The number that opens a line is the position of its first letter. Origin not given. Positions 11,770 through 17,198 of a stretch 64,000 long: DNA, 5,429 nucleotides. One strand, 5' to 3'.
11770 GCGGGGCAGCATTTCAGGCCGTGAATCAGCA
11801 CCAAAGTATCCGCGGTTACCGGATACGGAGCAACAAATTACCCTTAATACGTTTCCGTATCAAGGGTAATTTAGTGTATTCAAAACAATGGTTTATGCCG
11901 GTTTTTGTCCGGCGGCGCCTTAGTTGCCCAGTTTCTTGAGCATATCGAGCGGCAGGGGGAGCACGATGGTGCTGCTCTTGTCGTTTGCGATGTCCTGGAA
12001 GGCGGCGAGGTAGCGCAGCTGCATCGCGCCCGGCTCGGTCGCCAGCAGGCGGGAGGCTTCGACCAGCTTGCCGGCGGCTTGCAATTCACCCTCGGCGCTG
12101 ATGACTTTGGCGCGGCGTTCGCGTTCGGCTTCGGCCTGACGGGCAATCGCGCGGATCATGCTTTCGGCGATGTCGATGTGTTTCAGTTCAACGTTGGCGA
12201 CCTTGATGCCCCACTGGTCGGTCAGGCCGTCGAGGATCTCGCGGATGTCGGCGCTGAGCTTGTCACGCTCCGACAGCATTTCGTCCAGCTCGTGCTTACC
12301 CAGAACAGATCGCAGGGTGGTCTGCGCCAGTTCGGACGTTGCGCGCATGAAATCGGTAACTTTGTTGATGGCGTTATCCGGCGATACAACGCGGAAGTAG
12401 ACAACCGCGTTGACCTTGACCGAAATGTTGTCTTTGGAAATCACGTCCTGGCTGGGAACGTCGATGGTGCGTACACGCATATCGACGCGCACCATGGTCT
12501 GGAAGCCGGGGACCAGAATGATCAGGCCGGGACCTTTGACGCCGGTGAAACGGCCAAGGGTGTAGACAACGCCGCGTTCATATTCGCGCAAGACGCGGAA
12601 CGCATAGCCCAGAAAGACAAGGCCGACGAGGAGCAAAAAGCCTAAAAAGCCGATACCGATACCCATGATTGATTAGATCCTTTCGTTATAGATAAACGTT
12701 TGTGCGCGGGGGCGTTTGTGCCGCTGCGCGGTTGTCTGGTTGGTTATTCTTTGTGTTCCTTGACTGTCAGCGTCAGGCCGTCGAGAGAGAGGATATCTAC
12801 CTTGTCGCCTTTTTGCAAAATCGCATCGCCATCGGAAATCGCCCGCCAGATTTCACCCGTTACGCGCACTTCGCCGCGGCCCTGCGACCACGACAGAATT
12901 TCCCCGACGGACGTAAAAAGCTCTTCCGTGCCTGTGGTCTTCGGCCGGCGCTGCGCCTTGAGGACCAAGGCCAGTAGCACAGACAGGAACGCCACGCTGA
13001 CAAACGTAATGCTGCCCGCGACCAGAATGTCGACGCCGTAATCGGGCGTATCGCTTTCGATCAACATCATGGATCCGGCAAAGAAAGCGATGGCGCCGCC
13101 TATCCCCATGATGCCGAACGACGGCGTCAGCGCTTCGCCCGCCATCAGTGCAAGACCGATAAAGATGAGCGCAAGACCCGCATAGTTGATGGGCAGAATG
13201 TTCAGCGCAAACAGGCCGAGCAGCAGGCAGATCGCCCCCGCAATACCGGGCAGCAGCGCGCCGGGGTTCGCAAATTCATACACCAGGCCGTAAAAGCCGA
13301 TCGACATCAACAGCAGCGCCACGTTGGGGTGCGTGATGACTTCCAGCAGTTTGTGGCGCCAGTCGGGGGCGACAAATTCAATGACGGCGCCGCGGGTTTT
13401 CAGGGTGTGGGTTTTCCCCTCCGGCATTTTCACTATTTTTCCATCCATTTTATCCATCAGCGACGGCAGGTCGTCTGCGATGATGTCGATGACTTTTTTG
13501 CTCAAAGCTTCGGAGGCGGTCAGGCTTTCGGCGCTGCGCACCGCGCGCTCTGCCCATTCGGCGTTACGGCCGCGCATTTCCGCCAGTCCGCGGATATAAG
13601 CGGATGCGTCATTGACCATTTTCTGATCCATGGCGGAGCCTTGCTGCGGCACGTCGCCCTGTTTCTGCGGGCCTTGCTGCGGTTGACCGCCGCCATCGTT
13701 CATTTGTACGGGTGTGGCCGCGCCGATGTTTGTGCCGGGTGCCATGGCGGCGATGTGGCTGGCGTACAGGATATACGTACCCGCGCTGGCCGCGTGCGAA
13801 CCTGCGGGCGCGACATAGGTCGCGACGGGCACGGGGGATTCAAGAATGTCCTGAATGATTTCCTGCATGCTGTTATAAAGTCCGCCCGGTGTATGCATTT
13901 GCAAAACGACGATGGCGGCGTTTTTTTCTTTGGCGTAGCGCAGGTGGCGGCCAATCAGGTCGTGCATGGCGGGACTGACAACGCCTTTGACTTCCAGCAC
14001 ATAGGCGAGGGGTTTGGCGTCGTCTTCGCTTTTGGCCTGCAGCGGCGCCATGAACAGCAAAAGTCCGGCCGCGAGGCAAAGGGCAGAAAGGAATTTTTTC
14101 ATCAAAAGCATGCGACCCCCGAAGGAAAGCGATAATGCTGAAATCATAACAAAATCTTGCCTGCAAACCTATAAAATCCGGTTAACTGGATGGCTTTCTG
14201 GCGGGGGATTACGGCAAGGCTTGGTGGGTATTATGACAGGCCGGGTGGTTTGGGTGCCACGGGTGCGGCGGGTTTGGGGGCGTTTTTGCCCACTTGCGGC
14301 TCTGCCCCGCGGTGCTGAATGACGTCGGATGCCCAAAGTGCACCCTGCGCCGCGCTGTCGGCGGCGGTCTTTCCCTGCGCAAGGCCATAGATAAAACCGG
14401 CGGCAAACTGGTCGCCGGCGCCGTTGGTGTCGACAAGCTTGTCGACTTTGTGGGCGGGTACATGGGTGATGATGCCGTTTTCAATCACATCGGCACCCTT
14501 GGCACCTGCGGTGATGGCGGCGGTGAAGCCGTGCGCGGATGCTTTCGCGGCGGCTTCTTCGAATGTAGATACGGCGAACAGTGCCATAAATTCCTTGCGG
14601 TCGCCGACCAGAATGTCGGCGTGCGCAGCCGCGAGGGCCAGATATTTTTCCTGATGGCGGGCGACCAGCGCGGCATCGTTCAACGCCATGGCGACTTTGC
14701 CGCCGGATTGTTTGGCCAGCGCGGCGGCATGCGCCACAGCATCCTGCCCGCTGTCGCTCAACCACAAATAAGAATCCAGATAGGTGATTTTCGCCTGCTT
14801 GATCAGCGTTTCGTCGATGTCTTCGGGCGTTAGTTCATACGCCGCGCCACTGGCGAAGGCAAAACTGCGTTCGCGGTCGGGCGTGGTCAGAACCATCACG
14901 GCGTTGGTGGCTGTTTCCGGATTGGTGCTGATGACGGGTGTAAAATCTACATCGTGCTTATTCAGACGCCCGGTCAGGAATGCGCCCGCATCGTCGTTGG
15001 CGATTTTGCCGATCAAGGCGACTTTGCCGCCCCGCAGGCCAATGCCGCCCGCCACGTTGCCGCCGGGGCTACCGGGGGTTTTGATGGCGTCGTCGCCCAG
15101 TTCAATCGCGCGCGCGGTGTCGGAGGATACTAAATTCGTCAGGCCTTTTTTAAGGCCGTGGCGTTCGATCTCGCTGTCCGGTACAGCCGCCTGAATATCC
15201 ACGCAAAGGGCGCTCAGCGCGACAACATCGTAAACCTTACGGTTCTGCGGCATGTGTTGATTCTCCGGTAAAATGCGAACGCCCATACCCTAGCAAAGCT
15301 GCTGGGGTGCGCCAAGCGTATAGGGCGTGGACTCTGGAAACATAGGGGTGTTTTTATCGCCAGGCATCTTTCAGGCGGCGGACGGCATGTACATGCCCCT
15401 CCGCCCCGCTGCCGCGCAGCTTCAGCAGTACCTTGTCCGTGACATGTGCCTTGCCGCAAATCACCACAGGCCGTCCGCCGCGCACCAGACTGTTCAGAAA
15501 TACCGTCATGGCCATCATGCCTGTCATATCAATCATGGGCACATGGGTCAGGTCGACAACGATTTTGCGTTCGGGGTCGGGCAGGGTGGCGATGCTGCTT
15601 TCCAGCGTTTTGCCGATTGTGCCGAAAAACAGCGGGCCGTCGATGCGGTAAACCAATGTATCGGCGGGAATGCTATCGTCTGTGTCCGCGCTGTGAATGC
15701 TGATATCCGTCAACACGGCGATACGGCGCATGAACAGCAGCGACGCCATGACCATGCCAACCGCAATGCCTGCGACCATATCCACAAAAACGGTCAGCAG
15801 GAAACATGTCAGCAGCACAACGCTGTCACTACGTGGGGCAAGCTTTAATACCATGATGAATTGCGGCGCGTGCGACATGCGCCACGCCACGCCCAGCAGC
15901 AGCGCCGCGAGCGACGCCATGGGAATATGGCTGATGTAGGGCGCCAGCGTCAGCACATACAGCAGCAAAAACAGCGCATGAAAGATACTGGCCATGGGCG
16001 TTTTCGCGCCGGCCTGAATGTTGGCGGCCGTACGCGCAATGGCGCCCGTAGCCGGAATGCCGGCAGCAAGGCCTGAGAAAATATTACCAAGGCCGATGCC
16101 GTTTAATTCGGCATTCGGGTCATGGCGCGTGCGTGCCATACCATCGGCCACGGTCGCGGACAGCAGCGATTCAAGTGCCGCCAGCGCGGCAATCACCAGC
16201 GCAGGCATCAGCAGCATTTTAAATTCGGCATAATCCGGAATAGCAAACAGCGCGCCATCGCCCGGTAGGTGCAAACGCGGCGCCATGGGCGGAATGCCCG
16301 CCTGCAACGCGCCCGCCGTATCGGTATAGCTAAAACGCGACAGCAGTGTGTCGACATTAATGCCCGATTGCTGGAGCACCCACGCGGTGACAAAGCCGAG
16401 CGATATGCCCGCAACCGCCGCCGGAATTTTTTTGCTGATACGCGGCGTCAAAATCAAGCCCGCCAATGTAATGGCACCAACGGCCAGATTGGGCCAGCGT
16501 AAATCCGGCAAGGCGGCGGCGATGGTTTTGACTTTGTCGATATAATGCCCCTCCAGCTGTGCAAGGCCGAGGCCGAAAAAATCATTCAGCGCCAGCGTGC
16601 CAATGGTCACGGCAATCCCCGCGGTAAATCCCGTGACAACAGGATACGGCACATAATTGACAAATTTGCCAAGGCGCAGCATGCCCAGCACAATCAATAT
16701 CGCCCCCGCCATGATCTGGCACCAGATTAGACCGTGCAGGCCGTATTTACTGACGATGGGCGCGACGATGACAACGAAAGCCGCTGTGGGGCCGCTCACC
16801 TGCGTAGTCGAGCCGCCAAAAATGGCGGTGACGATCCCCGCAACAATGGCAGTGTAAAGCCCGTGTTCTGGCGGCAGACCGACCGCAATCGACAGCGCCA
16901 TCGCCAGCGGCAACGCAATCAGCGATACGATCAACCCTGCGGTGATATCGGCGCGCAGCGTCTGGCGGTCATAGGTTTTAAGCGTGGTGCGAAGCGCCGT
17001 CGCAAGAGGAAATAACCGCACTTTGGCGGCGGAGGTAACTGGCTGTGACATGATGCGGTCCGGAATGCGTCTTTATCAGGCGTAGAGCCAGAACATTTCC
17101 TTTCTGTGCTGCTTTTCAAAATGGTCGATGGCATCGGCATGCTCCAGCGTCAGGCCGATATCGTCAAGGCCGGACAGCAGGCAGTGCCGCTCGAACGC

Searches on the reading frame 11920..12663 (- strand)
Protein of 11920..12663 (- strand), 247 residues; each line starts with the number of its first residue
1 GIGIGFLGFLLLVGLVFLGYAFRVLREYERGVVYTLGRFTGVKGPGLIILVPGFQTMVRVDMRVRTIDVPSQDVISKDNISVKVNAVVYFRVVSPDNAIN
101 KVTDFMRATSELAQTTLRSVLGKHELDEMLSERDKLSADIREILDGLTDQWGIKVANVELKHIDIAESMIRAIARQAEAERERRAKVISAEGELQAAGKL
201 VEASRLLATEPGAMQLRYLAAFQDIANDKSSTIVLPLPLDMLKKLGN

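Call 77: search_protein_families(library=pfam, proteins=[window:11920-12663:-], max_evalue=0.00001)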
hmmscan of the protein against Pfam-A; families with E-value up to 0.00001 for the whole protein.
window:11920-12663:- (247 aa): 1 family
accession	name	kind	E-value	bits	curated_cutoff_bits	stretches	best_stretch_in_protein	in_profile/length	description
PF01145.31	Band_7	-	1.2e-40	139.8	23.6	1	24-193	2-175/176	SPFH domain / Band 7 family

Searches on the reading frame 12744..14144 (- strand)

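Call 77: search_protein_families(library=pfam, proteins=[window:12744-14144:-], max_evalue=0.00001)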
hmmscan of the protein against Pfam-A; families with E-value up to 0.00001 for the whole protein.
window:12744-14144:- (466 aa): 3 families
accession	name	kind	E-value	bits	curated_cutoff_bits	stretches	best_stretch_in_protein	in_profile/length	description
PF24961.1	NfeD_membrane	-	1.6e-25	89.9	26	1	274-389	1-115/119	NfeD integral membrane domain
PF25145.1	NfeD1b_N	-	1.4e-16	61.1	40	1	48-149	3-101/189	NfeD1b, N-terminal domain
PF01957.25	NfeD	-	1.2e-11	45.1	29.1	1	409-462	4-56/57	NfeD-like C-terminal, partner-binding domain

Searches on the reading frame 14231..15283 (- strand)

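Call 77: search_protein_families(library=pfam, proteins=[window:14231-15283:-], max_evalue=0.00001)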
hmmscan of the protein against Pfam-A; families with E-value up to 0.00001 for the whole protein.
window:14231-15283:- (350 aa): 1 family
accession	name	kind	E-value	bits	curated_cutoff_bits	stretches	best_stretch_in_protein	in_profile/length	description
PF00294.29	PfkB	-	7.8e-41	140.8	25.8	1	68-328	33-296/302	pfkB family carbohydrate kinase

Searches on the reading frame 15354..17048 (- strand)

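Call 77: search_protein_families(library=pfam, proteins=[window:15354-17048:-], max_evalue=0.00001)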
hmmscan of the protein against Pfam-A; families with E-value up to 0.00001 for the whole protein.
window:15354-17048:- (564 aa): 2 families
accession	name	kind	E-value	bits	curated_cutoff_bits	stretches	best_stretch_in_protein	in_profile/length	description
PF00916.26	Sulfate_transp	-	1e-74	252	23.2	1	31-411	1-376/380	Sulfate permease family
PF01740.26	STAS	-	2.9e-09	37.1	22.6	1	463-532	9-79/106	STAS domain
